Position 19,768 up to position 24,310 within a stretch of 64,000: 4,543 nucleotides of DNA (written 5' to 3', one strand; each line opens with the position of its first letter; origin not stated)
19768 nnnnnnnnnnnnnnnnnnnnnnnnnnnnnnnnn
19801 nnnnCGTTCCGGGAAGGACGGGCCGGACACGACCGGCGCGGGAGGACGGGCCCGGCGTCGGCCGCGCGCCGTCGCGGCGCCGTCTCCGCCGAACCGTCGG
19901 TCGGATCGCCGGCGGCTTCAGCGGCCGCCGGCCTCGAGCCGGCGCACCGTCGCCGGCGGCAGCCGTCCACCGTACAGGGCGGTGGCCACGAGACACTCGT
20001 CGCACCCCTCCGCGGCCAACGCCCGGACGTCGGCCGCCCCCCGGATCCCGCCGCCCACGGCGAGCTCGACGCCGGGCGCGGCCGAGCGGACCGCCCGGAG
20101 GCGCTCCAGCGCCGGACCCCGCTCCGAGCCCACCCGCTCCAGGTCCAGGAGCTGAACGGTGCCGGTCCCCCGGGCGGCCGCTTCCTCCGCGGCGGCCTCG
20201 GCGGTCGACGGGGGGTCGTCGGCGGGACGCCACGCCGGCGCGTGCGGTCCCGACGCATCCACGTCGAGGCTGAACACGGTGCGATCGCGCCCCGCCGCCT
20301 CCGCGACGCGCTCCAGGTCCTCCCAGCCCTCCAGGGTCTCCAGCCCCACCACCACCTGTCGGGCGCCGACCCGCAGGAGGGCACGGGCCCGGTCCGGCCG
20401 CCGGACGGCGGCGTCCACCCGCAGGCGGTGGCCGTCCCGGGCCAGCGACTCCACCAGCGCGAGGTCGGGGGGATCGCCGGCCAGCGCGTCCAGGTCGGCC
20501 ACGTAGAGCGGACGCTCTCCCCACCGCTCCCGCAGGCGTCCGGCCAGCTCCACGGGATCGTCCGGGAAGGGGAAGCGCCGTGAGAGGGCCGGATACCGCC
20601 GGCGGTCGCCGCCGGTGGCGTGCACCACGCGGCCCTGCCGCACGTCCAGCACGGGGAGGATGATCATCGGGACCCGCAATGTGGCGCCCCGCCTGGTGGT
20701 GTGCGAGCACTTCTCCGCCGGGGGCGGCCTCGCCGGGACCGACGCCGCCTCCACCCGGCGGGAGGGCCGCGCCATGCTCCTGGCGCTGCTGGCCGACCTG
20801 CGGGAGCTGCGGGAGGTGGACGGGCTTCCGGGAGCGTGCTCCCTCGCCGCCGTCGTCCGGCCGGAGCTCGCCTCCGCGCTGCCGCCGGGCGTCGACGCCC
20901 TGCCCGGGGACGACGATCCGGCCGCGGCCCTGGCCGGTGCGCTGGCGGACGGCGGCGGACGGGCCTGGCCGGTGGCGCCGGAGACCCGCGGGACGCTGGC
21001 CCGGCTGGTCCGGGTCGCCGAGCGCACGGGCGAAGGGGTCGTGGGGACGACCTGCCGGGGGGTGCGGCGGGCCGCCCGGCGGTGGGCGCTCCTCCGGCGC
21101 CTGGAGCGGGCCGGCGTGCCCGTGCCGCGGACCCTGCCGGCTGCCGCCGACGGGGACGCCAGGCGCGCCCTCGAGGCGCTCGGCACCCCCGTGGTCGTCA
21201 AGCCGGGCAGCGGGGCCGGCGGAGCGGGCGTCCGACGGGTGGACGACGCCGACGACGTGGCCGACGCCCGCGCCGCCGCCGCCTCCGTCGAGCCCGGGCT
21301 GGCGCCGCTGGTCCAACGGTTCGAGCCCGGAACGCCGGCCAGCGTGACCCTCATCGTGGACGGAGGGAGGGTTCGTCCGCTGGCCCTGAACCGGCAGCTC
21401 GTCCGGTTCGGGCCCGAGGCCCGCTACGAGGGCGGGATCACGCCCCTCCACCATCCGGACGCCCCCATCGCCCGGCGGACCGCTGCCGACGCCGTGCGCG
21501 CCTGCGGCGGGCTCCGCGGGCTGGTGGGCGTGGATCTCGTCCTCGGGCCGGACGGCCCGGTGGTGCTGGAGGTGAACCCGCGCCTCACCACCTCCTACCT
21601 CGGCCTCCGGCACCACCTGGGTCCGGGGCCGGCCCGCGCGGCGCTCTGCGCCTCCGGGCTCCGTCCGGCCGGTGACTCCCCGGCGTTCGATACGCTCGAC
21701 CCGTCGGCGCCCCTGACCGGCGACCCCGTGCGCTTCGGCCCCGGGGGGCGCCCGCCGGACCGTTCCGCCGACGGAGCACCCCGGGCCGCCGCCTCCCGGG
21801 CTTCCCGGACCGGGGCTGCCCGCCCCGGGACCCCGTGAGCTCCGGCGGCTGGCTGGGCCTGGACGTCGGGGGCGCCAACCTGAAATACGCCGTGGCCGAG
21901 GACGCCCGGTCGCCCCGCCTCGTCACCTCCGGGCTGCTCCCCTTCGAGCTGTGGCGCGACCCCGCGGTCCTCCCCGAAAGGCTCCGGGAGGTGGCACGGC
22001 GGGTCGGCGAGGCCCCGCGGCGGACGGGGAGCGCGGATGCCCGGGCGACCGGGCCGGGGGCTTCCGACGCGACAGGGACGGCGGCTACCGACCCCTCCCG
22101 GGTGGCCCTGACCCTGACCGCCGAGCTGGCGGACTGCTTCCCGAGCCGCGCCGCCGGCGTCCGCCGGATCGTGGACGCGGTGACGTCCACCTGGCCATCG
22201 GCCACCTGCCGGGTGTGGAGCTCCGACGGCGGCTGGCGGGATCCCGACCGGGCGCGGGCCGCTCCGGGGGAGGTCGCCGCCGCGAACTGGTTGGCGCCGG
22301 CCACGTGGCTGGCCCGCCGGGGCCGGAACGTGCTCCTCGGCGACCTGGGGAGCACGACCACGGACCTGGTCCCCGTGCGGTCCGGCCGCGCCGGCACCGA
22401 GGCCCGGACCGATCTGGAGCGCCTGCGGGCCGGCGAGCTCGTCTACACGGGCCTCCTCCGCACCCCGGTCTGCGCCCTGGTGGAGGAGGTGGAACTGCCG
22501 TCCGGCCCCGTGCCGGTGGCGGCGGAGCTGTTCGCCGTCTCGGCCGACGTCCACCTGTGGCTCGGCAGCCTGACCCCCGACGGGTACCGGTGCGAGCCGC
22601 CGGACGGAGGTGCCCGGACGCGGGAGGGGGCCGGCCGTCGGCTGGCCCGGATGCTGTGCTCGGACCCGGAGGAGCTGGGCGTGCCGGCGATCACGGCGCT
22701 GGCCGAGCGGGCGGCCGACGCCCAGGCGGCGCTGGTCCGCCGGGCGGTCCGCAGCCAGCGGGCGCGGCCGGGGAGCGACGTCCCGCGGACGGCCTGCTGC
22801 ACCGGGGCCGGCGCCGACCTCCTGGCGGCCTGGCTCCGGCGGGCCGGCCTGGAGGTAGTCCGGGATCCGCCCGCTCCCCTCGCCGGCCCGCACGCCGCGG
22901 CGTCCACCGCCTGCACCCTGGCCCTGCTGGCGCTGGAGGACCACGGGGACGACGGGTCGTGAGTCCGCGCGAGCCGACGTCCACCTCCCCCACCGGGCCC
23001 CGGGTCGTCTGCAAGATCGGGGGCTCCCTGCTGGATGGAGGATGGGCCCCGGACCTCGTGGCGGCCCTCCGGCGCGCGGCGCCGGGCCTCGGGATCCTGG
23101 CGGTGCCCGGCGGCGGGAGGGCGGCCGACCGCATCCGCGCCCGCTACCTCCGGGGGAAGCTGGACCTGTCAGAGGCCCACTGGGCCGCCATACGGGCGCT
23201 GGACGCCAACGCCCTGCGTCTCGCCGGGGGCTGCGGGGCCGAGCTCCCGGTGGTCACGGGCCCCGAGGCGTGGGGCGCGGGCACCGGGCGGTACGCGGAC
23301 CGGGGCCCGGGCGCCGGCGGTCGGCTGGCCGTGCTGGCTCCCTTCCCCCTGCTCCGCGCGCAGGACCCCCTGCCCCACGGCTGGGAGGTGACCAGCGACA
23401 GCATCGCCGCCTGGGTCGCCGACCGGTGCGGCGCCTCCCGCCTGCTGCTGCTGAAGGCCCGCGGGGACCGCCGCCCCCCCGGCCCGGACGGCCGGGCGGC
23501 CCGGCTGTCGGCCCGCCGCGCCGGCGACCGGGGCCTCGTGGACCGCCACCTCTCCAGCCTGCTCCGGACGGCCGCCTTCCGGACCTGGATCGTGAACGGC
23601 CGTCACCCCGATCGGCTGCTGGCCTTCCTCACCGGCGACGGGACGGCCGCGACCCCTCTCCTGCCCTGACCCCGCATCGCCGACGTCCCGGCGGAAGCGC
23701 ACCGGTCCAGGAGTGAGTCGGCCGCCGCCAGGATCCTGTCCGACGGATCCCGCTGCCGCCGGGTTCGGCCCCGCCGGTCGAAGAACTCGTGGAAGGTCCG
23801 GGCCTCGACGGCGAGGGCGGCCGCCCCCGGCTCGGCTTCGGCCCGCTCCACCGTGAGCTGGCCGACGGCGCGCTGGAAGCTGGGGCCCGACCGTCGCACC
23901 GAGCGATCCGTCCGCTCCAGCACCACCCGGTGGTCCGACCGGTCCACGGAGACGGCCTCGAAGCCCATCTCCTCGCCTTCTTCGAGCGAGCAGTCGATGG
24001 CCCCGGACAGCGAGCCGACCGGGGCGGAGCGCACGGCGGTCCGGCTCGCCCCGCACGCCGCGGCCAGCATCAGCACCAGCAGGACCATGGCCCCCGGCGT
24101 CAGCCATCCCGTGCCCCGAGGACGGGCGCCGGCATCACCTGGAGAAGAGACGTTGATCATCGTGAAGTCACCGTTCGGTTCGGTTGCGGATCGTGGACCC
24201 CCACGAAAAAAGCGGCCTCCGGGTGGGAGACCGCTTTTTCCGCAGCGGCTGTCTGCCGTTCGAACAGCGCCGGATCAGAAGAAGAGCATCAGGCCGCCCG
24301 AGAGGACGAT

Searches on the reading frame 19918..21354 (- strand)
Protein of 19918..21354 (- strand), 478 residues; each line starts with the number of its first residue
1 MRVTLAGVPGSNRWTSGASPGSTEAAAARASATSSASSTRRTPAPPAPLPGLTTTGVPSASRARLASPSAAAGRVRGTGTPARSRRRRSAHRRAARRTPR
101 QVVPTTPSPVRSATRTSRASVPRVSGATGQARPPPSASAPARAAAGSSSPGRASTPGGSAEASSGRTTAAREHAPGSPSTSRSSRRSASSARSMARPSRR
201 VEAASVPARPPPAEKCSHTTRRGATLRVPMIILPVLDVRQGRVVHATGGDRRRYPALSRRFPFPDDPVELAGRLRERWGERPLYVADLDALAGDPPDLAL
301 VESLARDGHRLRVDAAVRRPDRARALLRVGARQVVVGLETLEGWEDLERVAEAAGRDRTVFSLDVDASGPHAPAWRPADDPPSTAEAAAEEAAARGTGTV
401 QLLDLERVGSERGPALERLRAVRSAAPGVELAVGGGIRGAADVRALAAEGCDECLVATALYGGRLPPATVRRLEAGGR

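Call 23: search_protein_families(library=pfam, max_evalue=0.000001, proteins=[window:19918-21354:-])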
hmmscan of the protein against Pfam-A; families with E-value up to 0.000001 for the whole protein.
window:19918-21354:- (478 aa): 1 family
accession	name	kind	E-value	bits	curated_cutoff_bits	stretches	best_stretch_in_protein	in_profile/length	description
PF00977.27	His_biosynth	-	1e-31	110.6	23.6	1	232-465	2-227/228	Histidine biosynthesis protein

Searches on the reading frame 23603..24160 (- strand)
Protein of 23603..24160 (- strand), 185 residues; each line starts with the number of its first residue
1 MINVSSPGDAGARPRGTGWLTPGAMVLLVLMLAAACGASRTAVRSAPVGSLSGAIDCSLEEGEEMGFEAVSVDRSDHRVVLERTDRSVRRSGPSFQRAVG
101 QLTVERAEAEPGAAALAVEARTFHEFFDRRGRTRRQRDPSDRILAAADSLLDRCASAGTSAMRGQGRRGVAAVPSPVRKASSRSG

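Call 5: search_protein_families(library=pfam, max_evalue=0.01, proteins=[window:23603-24160:-])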
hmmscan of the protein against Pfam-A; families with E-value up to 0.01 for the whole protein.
window:23603-24160:- (185 aa): 0 families
